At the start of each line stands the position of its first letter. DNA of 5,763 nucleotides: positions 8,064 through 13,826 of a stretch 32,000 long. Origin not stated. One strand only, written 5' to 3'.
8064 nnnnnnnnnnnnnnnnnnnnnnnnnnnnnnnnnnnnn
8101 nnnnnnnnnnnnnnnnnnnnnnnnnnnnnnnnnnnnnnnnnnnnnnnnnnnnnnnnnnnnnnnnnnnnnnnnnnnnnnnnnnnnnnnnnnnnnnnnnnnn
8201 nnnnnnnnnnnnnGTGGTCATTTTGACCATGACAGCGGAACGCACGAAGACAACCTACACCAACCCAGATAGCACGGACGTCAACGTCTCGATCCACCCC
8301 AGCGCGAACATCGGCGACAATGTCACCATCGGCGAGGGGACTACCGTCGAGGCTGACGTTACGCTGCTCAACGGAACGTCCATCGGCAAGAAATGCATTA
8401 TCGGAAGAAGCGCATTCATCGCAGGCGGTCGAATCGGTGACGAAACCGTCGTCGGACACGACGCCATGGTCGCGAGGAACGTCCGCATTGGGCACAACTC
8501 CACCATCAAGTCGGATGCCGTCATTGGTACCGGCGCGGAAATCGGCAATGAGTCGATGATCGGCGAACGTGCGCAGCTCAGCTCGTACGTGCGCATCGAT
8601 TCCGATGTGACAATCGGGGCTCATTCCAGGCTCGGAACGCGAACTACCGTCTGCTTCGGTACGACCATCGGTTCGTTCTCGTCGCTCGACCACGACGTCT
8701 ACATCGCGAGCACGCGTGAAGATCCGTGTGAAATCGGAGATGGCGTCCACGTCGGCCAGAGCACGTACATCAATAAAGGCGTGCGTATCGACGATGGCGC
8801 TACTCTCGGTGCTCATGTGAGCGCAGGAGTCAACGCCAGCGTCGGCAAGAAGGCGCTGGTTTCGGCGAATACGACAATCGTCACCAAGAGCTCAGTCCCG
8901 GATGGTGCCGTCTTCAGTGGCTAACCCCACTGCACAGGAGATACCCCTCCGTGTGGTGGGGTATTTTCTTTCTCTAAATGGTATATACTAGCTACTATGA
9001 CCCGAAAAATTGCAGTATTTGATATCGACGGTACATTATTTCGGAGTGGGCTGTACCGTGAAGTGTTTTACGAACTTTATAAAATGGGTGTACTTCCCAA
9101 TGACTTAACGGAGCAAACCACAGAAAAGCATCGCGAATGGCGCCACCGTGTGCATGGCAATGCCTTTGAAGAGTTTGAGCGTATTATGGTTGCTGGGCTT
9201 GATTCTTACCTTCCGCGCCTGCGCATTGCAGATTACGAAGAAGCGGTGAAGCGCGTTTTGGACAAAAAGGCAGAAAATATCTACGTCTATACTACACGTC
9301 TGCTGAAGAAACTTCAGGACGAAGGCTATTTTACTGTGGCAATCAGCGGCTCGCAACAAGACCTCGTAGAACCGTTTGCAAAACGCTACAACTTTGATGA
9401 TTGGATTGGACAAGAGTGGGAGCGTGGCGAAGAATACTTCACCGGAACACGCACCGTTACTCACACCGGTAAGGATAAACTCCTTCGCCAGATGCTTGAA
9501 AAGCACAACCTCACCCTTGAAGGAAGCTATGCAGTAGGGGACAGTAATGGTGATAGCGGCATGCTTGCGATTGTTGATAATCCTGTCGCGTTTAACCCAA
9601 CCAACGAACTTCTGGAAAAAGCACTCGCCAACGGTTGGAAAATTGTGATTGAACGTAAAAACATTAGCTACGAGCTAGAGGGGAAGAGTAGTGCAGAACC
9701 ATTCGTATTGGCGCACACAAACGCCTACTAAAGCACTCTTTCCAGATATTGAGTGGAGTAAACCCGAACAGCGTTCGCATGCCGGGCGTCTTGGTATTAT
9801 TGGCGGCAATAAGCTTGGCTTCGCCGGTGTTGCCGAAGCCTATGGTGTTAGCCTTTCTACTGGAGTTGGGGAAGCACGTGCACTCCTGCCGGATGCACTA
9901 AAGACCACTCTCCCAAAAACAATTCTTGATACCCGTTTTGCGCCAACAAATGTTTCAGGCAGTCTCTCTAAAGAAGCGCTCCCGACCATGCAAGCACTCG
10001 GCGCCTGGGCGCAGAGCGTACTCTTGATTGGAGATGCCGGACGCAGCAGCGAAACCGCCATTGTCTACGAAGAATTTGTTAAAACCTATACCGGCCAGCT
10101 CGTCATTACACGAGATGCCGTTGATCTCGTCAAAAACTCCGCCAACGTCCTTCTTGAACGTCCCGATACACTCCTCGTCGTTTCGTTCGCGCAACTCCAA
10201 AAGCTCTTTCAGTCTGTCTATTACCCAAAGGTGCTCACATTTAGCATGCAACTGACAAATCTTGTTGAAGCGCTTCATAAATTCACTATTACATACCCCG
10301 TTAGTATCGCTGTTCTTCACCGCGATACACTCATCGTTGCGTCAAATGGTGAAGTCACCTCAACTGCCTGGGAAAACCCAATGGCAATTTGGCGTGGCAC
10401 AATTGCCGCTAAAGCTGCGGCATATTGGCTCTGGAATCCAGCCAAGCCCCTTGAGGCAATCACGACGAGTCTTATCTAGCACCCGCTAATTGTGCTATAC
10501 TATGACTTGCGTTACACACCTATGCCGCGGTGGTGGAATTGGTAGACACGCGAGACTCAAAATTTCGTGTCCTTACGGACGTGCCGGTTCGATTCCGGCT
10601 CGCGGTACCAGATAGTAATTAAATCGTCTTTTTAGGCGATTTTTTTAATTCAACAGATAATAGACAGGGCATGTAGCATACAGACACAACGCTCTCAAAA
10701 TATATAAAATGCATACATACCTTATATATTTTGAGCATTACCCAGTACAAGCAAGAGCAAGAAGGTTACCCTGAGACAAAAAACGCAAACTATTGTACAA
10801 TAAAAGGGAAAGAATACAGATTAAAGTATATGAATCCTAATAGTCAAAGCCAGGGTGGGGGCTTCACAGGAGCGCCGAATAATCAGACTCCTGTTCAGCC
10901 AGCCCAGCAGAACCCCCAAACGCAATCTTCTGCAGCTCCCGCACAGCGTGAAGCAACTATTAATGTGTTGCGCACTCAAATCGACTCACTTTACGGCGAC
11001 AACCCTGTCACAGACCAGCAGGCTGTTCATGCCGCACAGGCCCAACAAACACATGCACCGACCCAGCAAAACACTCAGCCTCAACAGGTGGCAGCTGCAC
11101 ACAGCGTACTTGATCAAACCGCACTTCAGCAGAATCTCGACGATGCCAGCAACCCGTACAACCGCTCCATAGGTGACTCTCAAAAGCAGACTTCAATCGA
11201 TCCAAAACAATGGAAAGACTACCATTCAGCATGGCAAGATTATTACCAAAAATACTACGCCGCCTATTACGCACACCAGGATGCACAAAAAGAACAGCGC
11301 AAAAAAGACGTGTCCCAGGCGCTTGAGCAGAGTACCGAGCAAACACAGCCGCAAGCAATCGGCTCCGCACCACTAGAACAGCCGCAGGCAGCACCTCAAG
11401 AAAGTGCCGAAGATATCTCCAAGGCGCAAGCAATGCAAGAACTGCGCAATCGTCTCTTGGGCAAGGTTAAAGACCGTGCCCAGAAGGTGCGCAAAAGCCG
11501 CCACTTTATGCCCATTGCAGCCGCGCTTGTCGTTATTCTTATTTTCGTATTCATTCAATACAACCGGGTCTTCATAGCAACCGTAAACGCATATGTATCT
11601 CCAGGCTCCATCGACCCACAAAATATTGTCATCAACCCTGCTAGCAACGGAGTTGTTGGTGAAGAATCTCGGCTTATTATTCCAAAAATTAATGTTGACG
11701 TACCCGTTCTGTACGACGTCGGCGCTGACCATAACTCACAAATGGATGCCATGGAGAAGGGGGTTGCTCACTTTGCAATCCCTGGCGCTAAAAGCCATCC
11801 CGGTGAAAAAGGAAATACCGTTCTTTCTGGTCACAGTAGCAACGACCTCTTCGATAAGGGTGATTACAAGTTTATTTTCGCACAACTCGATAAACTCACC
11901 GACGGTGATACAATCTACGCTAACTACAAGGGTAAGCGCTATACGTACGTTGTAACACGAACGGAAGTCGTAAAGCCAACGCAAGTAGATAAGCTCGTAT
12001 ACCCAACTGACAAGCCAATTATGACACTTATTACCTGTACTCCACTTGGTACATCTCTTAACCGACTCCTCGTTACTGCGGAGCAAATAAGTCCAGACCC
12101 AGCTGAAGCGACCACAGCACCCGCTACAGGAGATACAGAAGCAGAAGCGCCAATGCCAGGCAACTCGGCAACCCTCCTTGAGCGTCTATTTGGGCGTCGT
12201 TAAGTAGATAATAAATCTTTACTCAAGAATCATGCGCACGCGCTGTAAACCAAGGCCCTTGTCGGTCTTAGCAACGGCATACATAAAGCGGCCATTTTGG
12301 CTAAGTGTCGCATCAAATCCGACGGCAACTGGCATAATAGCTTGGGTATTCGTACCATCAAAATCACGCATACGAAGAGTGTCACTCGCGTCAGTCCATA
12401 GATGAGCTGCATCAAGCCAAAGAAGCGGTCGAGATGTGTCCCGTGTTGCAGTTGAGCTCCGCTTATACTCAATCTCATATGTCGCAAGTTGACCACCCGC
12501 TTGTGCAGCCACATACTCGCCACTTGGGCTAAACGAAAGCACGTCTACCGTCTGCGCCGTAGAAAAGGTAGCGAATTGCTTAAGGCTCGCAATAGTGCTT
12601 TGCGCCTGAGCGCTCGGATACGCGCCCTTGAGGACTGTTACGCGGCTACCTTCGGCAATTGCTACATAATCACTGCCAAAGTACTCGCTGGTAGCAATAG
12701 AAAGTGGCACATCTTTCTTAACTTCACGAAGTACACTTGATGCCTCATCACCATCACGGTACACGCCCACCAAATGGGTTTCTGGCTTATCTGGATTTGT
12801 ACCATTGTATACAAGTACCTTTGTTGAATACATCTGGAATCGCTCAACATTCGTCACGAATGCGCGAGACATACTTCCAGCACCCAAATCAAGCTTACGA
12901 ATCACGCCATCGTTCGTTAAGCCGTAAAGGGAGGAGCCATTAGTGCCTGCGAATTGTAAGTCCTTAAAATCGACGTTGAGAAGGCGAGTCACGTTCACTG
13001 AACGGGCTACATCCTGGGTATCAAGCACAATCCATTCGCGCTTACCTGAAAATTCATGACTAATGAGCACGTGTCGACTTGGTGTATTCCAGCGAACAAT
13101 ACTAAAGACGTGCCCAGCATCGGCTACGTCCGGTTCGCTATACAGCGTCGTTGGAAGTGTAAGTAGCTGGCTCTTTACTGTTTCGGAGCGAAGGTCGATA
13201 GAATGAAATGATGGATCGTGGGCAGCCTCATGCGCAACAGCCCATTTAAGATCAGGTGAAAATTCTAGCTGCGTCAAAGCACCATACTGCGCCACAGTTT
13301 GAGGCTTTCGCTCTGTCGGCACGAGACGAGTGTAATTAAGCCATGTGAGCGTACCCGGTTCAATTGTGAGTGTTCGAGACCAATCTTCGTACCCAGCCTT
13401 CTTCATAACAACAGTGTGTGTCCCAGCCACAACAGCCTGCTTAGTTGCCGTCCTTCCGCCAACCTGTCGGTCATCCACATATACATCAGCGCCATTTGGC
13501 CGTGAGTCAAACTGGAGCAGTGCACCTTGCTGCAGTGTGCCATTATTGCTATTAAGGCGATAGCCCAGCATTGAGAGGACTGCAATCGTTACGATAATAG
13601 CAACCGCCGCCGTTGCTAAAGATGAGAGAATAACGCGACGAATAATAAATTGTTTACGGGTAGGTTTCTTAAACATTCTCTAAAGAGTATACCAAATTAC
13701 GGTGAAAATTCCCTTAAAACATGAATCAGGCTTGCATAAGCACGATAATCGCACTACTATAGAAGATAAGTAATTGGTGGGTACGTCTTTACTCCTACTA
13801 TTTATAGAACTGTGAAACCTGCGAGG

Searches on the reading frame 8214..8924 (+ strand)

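Call 56: search_protein_families(library=pfam, proteins=[window:8214-8924:+], max_evalue=0.1)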
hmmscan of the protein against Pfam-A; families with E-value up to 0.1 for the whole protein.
window:8214-8924:+ (236 aa): 8 families
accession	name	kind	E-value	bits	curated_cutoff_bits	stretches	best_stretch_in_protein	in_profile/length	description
PF00132.30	Hexapep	-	4e-31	105.8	27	5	73-105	3-35/36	Bacterial transferase hexapeptide (six repeats)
PF25084.1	LbH_EIF2B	-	1.3e-19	70.6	54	2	24-116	9-99/105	EIF2B subunit epsilon LbH domain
PF14602.12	Hexapep_2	-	2.3e-11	43.6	27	2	173-200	3-28/34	Hexapeptide repeat of succinyl-transferase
PF25087.1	GMPPB_C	-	1.1e-07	32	39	1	24-104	4-82/110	GMPPB C-terminal domain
PF21711.3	DCTN5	-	5.8e-07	29.8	40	1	31-87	85-141/182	Dynactin subunit 5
PF24894.1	Hexapep_GlmU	-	1.1e-06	29.1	23.3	1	33-84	37-87/104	GlmU-like, C-terminal hexapeptide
PF24646.2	DUF7640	-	4.5e-06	27.4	28.1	1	60-161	2-100/121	Domain of unknown function (DUF7640)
PF25247.1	LbH_GLGC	-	8.2e-05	23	27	1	137-214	31-109/135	GLGC left-handed parallel beta-helix domain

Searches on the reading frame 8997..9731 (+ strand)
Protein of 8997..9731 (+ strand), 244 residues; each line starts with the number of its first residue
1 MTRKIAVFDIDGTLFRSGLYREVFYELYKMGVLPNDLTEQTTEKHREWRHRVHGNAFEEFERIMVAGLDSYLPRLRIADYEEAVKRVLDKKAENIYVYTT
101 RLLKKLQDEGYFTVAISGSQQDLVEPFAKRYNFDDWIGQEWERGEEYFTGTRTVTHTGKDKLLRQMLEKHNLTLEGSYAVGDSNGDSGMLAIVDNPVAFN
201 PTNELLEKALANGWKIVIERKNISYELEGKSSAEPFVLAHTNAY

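Call 6: search_protein_families(library=pfam, proteins=[window:8997-9731:+], max_evalue=0.01)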
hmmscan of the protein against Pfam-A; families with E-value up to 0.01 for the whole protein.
window:8997-9731:+ (244 aa): 4 families
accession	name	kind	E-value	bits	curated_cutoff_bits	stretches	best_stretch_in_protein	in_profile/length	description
PF12710.13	HAD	-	3.2e-19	70.5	27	1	6-190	1-188/189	haloacid dehalogenase-like hydrolase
PF00702.32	Hydrolase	-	4.5e-08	34.2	26.4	1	4-191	2-188/191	haloacid dehalogenase-like hydrolase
PF08282.18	Hydrolase_3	-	1.7e-06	28.4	20.9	1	158-208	187-237/255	haloacid dehalogenase-like hydrolase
PF13419.12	HAD_2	-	2.3e-05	25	23.8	1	7-186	2-164/178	Haloacid dehalogenase-like hydrolase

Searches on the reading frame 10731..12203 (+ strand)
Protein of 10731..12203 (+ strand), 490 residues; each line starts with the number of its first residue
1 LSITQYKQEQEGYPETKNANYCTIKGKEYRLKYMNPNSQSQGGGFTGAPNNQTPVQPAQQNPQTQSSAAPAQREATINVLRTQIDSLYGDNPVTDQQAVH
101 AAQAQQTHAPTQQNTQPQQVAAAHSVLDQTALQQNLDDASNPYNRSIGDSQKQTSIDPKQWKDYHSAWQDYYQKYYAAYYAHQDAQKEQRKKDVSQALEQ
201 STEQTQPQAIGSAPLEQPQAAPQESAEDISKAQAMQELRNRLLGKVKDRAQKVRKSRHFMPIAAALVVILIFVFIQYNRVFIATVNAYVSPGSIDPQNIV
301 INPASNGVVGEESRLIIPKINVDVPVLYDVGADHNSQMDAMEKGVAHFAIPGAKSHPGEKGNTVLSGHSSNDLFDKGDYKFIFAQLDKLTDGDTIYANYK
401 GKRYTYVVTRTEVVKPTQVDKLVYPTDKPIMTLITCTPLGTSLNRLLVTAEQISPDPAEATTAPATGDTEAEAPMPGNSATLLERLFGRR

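Call 6: search_protein_families(library=pfam, proteins=[window:10731-12203:+], max_evalue=0.01)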
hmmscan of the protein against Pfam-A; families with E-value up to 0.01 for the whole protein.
window:10731-12203:+ (490 aa): 1 family
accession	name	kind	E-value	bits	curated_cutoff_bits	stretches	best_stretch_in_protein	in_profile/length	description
PF04203.18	Sortase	-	5.3e-27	94.5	26.6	1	316-452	2-124/125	Sortase domain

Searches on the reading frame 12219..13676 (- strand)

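Call 7: search_protein_families(library=pfam, proteins=[window:12219-13676:-], max_evalue=0.01)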
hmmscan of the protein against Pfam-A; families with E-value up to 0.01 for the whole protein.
window:12219-13676:- (485 aa): 1 family
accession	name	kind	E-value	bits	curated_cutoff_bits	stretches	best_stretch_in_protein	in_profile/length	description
PF08308.17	PEGA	-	8.7e-13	48.4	20.8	1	56-116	6-66/71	PEGA domain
